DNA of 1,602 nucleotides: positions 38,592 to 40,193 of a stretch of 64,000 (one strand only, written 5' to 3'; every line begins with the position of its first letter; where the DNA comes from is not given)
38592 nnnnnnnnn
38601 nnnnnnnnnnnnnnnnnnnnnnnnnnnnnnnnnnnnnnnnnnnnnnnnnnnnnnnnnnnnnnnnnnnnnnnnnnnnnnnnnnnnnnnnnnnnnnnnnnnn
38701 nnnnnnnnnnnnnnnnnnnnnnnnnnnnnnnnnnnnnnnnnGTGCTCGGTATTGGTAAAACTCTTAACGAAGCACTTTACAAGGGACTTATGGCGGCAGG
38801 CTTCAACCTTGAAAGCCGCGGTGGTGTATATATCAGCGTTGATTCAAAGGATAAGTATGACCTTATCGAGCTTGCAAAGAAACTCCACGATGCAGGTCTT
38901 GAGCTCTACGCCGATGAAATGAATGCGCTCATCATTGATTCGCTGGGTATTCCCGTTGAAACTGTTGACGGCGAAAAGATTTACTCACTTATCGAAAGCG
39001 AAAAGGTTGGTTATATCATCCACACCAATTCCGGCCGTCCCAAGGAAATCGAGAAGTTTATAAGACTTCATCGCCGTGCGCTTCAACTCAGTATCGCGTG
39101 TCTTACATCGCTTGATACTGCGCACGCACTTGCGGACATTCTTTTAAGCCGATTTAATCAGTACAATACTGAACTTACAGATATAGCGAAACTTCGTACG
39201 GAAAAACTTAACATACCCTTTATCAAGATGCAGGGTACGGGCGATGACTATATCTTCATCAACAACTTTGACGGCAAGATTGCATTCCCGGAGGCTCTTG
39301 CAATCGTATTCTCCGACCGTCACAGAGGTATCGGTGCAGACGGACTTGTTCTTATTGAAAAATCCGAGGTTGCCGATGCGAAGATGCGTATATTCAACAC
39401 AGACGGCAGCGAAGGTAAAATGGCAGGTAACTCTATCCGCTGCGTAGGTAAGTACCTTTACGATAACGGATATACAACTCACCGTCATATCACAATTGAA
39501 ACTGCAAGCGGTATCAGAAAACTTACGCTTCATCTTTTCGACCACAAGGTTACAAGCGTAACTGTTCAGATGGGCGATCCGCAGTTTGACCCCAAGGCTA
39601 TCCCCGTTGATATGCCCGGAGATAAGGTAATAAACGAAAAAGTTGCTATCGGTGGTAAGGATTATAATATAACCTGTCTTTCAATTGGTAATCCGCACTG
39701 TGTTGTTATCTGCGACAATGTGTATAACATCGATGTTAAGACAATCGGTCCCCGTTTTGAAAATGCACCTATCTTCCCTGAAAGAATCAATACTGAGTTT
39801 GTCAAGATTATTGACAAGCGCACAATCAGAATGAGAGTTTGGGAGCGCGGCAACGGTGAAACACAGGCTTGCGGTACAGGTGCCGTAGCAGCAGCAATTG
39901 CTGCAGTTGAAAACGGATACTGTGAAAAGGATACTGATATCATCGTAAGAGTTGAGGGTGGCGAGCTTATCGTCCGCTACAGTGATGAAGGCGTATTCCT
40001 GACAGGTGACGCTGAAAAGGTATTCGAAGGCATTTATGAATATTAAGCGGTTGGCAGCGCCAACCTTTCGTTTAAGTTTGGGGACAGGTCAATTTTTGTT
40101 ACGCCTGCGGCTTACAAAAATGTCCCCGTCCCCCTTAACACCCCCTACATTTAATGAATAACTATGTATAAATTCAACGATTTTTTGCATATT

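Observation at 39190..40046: carB reads straight through into a complete diaminopimelate epimerase (DapF) domain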

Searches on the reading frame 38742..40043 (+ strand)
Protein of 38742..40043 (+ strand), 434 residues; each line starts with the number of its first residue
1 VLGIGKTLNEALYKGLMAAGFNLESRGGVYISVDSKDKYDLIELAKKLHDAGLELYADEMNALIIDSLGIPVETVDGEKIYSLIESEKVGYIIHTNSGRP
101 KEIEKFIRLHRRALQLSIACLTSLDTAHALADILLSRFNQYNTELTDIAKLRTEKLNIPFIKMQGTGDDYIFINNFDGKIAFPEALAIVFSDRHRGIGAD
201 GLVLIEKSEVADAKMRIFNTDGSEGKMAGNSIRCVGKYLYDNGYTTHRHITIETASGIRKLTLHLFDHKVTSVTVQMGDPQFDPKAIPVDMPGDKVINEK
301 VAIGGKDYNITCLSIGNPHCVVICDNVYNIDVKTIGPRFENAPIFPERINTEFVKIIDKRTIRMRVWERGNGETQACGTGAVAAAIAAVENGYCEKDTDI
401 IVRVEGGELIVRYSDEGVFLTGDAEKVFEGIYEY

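Call 5: find_homologous_proteins(query=window:38742-40043:+, max_evalue=1e-10)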
Query window:38742-40043:+ (434 aa): 8000 proteins with E <= 1e-10 among 8000 candidates; the best 120 are listed.
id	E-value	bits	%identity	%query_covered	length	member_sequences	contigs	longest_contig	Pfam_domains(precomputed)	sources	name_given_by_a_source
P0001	2.0e-266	902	92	100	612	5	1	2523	PF15632.12,PF02786.23,PF01678.25,PF02655.20,PF05544.17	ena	-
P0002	5.3e-178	610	64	100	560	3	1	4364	PF15632.12,PF02786.23,PF01678.25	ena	-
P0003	7.8e-163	560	58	100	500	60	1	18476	PF02142.28,PF01678.25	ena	-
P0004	5.0e-160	551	57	100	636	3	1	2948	PF02142.28,PF15632.12,PF02786.23,PF01678.25,PF02655.20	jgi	jgi:carbamoyl-phosphate synthase large subunit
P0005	6.2e-160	551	57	100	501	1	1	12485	PF02142.28,PF01678.25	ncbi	-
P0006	1.2e-159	550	57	100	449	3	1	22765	PF02142.28,PF01678.25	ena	-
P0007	3.8e-159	548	58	98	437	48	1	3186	PF02142.28,PF01678.25,PF05544.17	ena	-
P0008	8.0e-159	547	58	100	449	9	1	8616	PF02142.28,PF01678.25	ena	-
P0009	4.9e-158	544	58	100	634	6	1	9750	PF02142.28,PF15632.12,PF02786.23,PF01678.25,PF02655.20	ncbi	-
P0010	6.3e-158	544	57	100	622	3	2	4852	PF02142.28,PF15632.12,PF02786.23,PF01678.25,PF00908.24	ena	-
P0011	7.6e-158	544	57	100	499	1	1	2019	PF02142.28,PF01678.25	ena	-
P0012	9.5e-158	543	55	100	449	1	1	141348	PF02142.28,PF01678.25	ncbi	-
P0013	6.2e-157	541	56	100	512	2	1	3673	PF02142.28,PF01678.25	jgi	-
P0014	6.6e-157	541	56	100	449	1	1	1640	PF02142.28,PF01678.25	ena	-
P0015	7.7e-157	540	57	100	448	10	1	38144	PF02142.28,PF01678.25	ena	-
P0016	9.7e-157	540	55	100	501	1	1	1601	PF02142.28,PF01678.25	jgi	-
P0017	8.0e-156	537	55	100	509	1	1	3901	PF02142.28,PF01678.25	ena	-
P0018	8.0e-156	537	58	100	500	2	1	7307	PF02142.28,PF01678.25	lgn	-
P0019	9.8e-156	537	56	100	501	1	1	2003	PF02142.28,PF01678.25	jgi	jgi:carbamoyl-phosphate synthase large subunit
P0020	1.4e-155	536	56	100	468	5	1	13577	PF02142.28,PF01678.25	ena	-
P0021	1.6e-155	536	56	100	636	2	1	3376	PF02142.28,PF15632.12,PF02786.23,PF01678.25,PF02655.20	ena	-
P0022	1.6e-155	536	57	100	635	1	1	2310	PF02142.28,PF15632.12,PF02786.23,PF01678.25,PF02655.20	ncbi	-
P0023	1.9e-155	536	58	100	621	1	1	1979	PF02142.28,PF15632.12,PF02786.23,PF01678.25,PF02655.20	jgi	jgi:carbamoyl-phosphate synthase large subunit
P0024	2.8e-155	535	57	100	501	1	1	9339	PF02142.28,PF01678.25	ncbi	-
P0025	3.2e-155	535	55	99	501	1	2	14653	PF02142.28,PF01678.25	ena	-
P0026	4.2e-155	535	57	100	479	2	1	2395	PF02142.28,PF01678.25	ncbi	ncbi:MAG: diaminopimelate epimerase, partial [Eubacterium sp.]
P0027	5.1e-155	534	57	100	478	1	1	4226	PF02142.28,PF01678.25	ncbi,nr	ncbi:MAG: diaminopimelate epimerase, partial [Eubacterium sp.]|nr:diaminopimelate epimerase [Eubacte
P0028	8.0e-155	534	56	99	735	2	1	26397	PF25596.2,PF02142.28,PF15632.12,PF02786.23,PF02222.28,PF01678.25,PF02655.20,PF01071.25,PF07478.19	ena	-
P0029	1.2e-154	533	55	100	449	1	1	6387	PF02142.28,PF01678.25,PF05544.17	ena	-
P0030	2.4e-154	532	57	100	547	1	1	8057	PF02142.28,PF02786.23,PF01678.25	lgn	-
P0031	2.8e-154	532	55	100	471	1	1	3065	PF02142.28,PF01678.25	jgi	jgi:carbamoyl-phosphate synthase large subunit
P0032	4.7e-154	531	56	100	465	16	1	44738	PF02142.28,PF01678.25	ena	-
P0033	7.2e-154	531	57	100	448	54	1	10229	PF02142.28,PF01678.25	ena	-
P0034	7.4e-154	531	57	100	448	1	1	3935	PF02142.28,PF01678.25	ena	-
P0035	9.1e-154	530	56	100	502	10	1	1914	PF02142.28,PF01678.25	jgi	jgi:carbamoyl-phosphate synthase large subunit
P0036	1.4e-153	530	55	100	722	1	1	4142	PF02142.28,PF15632.12,PF02786.23,PF01678.25,PF02655.20,PF01071.25,PF07478.19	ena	-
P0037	1.7e-153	529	55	100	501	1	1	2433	PF02142.28,PF01678.25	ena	-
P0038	5.2e-153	528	54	100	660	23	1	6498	PF02142.28,PF15632.12,PF02786.23,PF01678.25,PF02655.20,PF07478.19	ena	-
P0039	7.4e-153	527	56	100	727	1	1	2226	PF25596.2,PF02142.28,PF15632.12,PF02786.23,PF02222.28,PF01678.25,PF02655.20,PF01071.25,PF07478.19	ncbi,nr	ncbi:MAG: diaminopimelate epimerase, partial [Clostridia bacterium]|nr:diaminopimelate epimerase [Cl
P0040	1.3e-152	527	55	100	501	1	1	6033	PF02142.28,PF01678.25,PF05544.17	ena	-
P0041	1.5e-152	526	55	100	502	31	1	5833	PF02142.28,PF01678.25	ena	-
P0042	4.6e-152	525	54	100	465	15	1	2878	PF02142.28,PF01678.25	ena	-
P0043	1.0e-151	524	54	100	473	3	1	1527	PF02142.28,PF01678.25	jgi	jgi:carbamoyl-phosphate synthase large subunit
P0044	2.0e-151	523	55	100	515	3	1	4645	PF02142.28,PF01678.25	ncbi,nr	ncbi:MAG: diaminopimelate epimerase, partial [Clostridia bacterium]|nr:diaminopimelate epimerase [Cl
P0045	4.8e-151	521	54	100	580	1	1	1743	PF02142.28,PF02786.23,PF01678.25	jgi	-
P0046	5.2e-151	521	55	100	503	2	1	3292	PF02142.28,PF01678.25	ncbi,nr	ncbi:MAG: diaminopimelate epimerase, partial [Clostridia bacterium]|nr:diaminopimelate epimerase [Cl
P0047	8.6e-151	521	55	100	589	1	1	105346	PF02142.28,PF15632.12,PF02786.23,PF01678.25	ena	-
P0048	3.8e-150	518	54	100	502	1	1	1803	PF02142.28,PF01678.25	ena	-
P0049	4.0e-150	518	55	100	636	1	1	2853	PF02142.28,PF15632.12,PF02786.23,PF01678.25,PF02655.20,PF07478.19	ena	-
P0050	6.0e-150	518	54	100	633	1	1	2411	PF02142.28,PF15632.12,PF02786.23,PF01678.25,PF02655.20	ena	-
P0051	8.7e-150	517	55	100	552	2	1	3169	PF02142.28,PF02786.23,PF01678.25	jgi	-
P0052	9.8e-150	517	54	100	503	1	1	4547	PF02142.28,PF01678.25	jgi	-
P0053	1.3e-149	517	60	93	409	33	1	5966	PF02142.28,PF01678.25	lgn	-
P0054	1.6e-149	516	60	90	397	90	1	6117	PF02142.28,PF01678.25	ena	-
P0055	1.6e-149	516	54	100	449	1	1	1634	PF02142.28,PF01678.25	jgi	jgi:carbamoyl-phosphate synthase large subunit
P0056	4.5e-149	515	55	99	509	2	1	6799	PF02142.28,PF01678.25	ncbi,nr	ncbi:MAG: diaminopimelate epimerase, partial [Clostridia bacterium]|nr:diaminopimelate epimerase [Cl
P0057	6.1e-149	514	54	100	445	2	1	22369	PF02142.28,PF01678.25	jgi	-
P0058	6.3e-149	514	55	100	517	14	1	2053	PF02142.28,PF01678.25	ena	-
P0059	7.9e-149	514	56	100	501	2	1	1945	PF02142.28,PF01678.25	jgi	-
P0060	1.1e-148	514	53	100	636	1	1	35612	PF02142.28,PF15632.12,PF02786.23,PF01678.25,PF02655.20,PF07478.19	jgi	-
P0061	1.4e-148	513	54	100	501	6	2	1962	PF02142.28,PF01678.25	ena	-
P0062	2.3e-148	513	53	99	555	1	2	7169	PF02142.28,PF15632.12,PF02786.23,PF01678.25,PF02655.20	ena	-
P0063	2.6e-148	512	54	100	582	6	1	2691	PF02142.28,PF15632.12,PF02786.23,PF01678.25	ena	-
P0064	2.6e-148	512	58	91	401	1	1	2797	PF02142.28,PF01678.25,PF05544.17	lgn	-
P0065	4.6e-148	512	54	100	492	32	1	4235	PF02142.28,PF01678.25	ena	-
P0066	5.1e-148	511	55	100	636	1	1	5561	PF02142.28,PF15632.12,PF02786.23,PF01678.25,PF02655.20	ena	-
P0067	5.3e-148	511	52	100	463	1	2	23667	PF02142.28,PF01678.25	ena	-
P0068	9.5e-148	511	53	100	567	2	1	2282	PF02142.28,PF02786.23,PF01678.25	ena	-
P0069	2.8e-147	509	55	100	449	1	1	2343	PF02142.28,PF01678.25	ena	-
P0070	3.2e-147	509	53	100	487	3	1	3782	PF02142.28,PF01678.25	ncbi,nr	ncbi:MAG: diaminopimelate epimerase, partial [Oscillospiraceae bacterium]|nr:diaminopimelate epimera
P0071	4.1e-147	508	53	100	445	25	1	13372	PF02142.28,PF01678.25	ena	-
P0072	5.0e-147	508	53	100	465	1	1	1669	PF02142.28,PF01678.25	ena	-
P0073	5.3e-147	508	54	100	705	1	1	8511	PF02142.28,PF02571.21,PF02786.23,PF01678.25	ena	-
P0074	8.0e-147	507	54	100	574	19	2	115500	PF02142.28,PF15632.12,PF02786.23,PF01678.25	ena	-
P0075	9.4e-147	507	54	100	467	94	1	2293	PF02142.28,PF01678.25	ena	-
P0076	1.1e-146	507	54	100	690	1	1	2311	PF02142.28,PF15632.12,PF02786.23,PF01678.25,PF02655.20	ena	-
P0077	1.4e-146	507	53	100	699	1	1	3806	PF02142.28,PF15632.12,PF02786.23,PF01678.25,PF02655.20,PF01071.25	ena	-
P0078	1.6e-146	507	53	98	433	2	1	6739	PF02142.28,PF01678.25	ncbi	-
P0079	1.8e-146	506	52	100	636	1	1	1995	PF02142.28,PF15632.12,PF02786.23,PF01678.25,PF02655.20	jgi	jgi:carbamoyl-phosphate synthase large subunit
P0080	1.9e-146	506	53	100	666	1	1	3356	PF02142.28,PF15632.12,PF02786.23,PF01678.25,PF02655.20,PF07478.19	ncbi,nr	ncbi:MAG: diaminopimelate epimerase, partial [Clostridia bacterium]|nr:diaminopimelate epimerase [Cl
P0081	2.0e-146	506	53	100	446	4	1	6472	PF02142.28,PF01678.25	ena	-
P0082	2.3e-146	506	54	100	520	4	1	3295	PF02142.28,PF01678.25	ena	-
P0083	2.7e-146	506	52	100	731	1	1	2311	PF25596.2,PF02142.28,PF15632.12,PF02786.23,PF01678.25,PF02655.20,PF01071.25,PF07478.19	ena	-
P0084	2.9e-146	506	53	100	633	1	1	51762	PF02142.28,PF15632.12,PF02786.23,PF01678.25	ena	-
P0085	5.7e-146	505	53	100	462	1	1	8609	PF02142.28,PF01678.25,PF05544.17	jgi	-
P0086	9.6e-146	504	53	100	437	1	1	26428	PF02142.28,PF01678.25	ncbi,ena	-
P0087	9.9e-146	504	52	99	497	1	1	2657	PF02142.28,PF01678.25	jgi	jgi:carbamoyl-phosphate synthase large subunit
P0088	1.2e-145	504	53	100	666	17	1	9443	PF02142.28,PF15632.12,PF02786.23,PF02222.28,PF01678.25,PF02655.20,PF07478.19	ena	-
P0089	1.3e-145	503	54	96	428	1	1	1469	PF02142.28,PF01678.25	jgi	jgi:carbamoyl-phosphate synthase large subunit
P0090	1.6e-145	503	53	100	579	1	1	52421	PF02142.28,PF02786.23,PF01678.25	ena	-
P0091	2.3e-145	503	53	100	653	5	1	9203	PF02142.28,PF15632.12,PF02786.23,PF01678.25,PF02655.20,PF07478.19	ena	-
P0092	2.3e-145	503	54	100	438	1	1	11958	PF02142.28,PF01678.25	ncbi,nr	ncbi:MAG: diaminopimelate epimerase, partial [Oscillospiraceae bacterium]|nr:diaminopimelate epimera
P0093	3.8e-145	502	53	100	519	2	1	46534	PF02142.28,PF01678.25,PF05544.17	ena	-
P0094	4.8e-145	502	52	100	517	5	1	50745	PF02142.28,PF01678.25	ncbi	-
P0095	5.5e-145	501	54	100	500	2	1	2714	PF02142.28,PF01678.25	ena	-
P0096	6.1e-145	501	56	93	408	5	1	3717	PF02142.28,PF01678.25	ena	-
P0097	1.3e-144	500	52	100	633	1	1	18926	PF02142.28,PF15632.12,PF02786.23,PF01678.25,PF02655.20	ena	-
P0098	1.5e-144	500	53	100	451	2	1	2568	PF02142.28,PF01678.25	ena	-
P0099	1.7e-144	500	53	100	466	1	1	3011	PF02142.28,PF01678.25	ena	-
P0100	2.2e-144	499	52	100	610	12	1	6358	PF02142.28,PF15632.12,PF02786.23,PF01678.25,PF02655.20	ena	-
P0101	2.3e-144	499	53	100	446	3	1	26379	PF02142.28,PF01678.25,PF05544.17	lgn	-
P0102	2.7e-144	499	50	99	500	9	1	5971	PF02142.28,PF01678.25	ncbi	-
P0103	4.7e-144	498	54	100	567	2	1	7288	PF02142.28,PF02786.23,PF01678.25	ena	-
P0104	6.8e-144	498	58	92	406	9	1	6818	PF02142.28,PF01678.25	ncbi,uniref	ncbi:diaminopimelate epimerase, partial [uncultured Eubacterium sp.]|uniref:diaminopimelate epimeras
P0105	8.6e-144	497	52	100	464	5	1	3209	PF02142.28,PF01678.25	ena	-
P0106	9.6e-144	497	54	100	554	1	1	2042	PF02142.28,PF02786.23,PF01678.25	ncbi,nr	ncbi:MAG: diaminopimelate epimerase, partial [Clostridia bacterium]|nr:diaminopimelate epimerase [Cl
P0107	1.1e-143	497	52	100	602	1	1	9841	PF02142.28,PF15632.12,PF02786.23,PF01678.25,PF02655.20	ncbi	-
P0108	1.2e-143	497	54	100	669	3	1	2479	PF02142.28,PF15632.12,PF02786.23,PF01678.25,PF02655.20,PF07478.19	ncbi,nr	ncbi:MAG: diaminopimelate epimerase, partial [Clostridia bacterium]|nr:diaminopimelate epimerase [Cl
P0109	1.3e-143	497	52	100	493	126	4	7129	PF02142.28,PF01678.25,PF05544.17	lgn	-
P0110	1.4e-143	497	54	100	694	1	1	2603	PF02142.28,PF15632.12,PF02786.23,PF01678.25,PF02655.20,PF01071.25,PF07478.19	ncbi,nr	ncbi:MAG: diaminopimelate epimerase, partial [Clostridia bacterium]|nr:diaminopimelate epimerase [Cl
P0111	1.5e-143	497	52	99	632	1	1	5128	PF02142.28,PF15632.12,PF02786.23,PF01678.25,PF02655.20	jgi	jgi:carbamoyl-phosphate synthase large subunit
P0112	2.1e-143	496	52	99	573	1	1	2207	PF02142.28,PF01678.25,PF05853.19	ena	-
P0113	3.3e-143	496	52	100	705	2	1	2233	PF02142.28,PF15632.12,PF02786.23,PF01678.25,PF02655.20,PF07478.19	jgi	jgi:carbamoyl-phosphate synthase large subunit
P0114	3.8e-143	495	52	100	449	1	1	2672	PF02142.28,PF01678.25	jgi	-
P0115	4.4e-143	495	53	100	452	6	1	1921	PF02142.28,PF01678.25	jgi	jgi:carbamoyl-phosphate synthase large subunit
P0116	4.6e-143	495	51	100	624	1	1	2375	PF02142.28,PF15632.12,PF02786.23,PF01678.25,PF02655.20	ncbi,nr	ncbi:MAG: diaminopimelate epimerase, partial [Oscillospiraceae bacterium]|nr:diaminopimelate epimera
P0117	5.1e-143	495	52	100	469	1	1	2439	PF02142.28,PF01678.25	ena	-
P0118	5.2e-143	495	52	100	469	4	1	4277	PF02142.28,PF01678.25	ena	-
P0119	5.3e-143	495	53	100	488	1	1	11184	PF02142.28,PF01678.25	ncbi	-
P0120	6.1e-143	495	52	100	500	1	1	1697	PF02142.28,PF01678.25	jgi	-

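Call 6: find_encoding_contigs(protein=P0012, flank=6000, max_places=3)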
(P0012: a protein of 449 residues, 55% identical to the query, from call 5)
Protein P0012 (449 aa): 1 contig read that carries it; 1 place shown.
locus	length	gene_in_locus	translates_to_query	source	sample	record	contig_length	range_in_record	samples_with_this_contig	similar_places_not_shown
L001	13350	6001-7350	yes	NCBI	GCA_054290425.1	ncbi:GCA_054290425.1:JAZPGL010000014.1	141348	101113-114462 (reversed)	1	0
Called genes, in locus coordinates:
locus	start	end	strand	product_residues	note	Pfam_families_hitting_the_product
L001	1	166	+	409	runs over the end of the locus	PF00764:Arginosuc_synth, PF20979:Arginosuc_syn_C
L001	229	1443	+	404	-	PF01960:ArgJ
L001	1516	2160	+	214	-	PF00300:His_Phos_1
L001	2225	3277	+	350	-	PF00988:CPSase_sm_chain, PF00117:GATase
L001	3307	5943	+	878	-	PF25596:CPSase_L_D1, PF02786:CPSase_L_D2, PF02787:CPSase_L_D3, PF25596:CPSase_L_D1, PF02655:ATP-grasp_3, PF02222:ATP-grasp (weak), PF02786:CPSase_L_D2, PF07478:Dala_Dala_lig_C (weak), +3 more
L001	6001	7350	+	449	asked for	PF02142:MGS, PF01678:DAP_epimerase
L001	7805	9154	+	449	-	PF08245:Mur_ligase_M, PF02875:Mur_ligase_C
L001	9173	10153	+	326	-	PF13280:WYL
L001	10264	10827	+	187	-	PF01520:Amidase_3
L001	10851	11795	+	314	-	PF20511:PMI_typeI_cat, PF21621:MPI_cupin_dom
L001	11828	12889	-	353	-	PF03054:tRNA_Me_trans, PF20259:tRNA_Me_trans_M, PF20258:tRNA_Me_trans_C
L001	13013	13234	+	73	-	PF07866:DUF1653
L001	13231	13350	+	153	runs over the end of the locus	PF02664:LuxS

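Call 12: find_related_loci(query=A1, collection=genome_contigs, flank=8000)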
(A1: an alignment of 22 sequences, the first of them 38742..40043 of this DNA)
Query A1 (434 aa) in genome_contigs; peptide patterns used: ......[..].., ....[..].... (x = any residue, [..] = any of these).
600 stretches matched a pattern (row limit reached: there are more); 599 encode a relative of the query (tblastn E <= 1e-3); the best 80 are kept; 80 distinct loci.
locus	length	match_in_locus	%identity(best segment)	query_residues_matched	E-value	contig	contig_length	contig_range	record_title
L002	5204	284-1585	90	1-434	0e+0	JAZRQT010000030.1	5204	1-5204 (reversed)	MAG: Clostridia bacterium isolate T1900045360_YK20190050.MAGScoT_cleanbin_000043 SGB_6812_k141_526379, whole genome shot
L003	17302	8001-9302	88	1-434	0e+0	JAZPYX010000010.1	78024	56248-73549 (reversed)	MAG: Clostridia bacterium isolate T1900044646_TS20190112.MAGScoT_cleanbin_000030 SGB_1368_k141_504195, whole genome shot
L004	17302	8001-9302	89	1-434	0e+0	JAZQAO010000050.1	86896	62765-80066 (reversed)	MAG: Clostridia bacterium isolate T1900044642_TS20190108.MAGScoT_cleanbin_000087 SGB_1290_k141_2560610, whole genome sho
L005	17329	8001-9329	57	1-434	2e-168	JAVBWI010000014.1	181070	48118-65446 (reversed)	MAG: Clostridia bacterium isolate ZNE14_Bin7 all_Scaff010654, whole genome shotgun sequence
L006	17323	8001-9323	58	1-433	2e-165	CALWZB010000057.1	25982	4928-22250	MAG: uncultured Clostridia bacterium isolate E01__bin353 genome assembly, contig: E01__k127_5443163, whole genome shotgu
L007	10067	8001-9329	56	1-434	9e-161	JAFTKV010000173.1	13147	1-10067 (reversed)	MAG: Clostridia bacterium isolate RGIG3910 Roe_deer_Cecum-2__c355264, whole genome shotgun sequence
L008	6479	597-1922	57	1-433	2e-160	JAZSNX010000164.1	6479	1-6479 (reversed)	MAG: Eubacteriales bacterium isolate T1900044549_TS20190015.MAGScoT_cleanbin_000105 SGB_201_k141_2034690, whole genome s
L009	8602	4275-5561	58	1-421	5e-159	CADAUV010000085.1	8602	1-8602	MAG: Ruminococcaceae bacterium isolate RUG13646 genome assembly, contig: RUG13646_asm_85, whole genome shotgun sequence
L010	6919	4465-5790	57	1-434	3e-159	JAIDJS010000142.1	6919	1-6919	MAG: Eubacterium sp. isolate SC0335_comb_11 SC0335_comb_11_contig_142, whole genome shotgun sequence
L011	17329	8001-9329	55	1-434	7e-158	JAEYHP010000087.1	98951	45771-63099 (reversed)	MAG: Bacillota bacterium isolate OH_HFB_328 k127_568540, whole genome shotgun sequence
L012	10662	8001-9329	54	1-434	4e-157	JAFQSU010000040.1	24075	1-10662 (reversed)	MAG: Oscillospiraceae bacterium isolate RGIG2118 Goat_Colon-4__c285597, whole genome shotgun sequence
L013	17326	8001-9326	55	1-434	2e-157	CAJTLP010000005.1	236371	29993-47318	MAG TPA_asm: uncultured Eubacterium sp. isolate MGBC100127 genome assembly, contig: MGBC100127.5, whole genome shotgun s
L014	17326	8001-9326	56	1-433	5e-156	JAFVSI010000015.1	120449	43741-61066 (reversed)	MAG: Clostridia bacterium isolate RGIG5350 Sheep_Colon-3__c386, whole genome shotgun sequence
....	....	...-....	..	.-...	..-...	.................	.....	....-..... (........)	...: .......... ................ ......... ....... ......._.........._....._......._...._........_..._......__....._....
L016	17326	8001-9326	56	1-434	1e-155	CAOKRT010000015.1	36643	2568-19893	MAG TPA_asm: uncultured Oscillospiraceae bacterium isolate SRR17684617_bin.62_metawrap_v1.3_MAG genome assembly, contig:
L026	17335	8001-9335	54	1-433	3e-151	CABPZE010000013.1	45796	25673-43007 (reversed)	MAG TPA_asm: uncultured Anaerotruncus sp. isolate MGYG-HGUT-00371 genome assembly, contig: GUT_GENOME008042_13, whole ge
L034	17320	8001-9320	52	1-434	2e-148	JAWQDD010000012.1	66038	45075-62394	Oscillospiraceae bacterium CM74B_53B_ID361 LM_D7_4-BHI_SB-5_3B.1_NODE_26, whole genome shotgun sequence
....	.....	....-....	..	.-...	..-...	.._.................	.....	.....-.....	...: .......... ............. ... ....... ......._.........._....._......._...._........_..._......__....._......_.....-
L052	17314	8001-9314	51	1-433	9e-143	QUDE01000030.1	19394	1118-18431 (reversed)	Ruminococcaceae bacterium AM07-15 AM07-15.Scaf30, whole genome shotgun sequence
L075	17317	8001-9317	50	1-433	3e-138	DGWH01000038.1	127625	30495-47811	MAG TPA_asm: Christensenella sp. UBA4263 UBA4263_contig_734, whole genome shotgun sequence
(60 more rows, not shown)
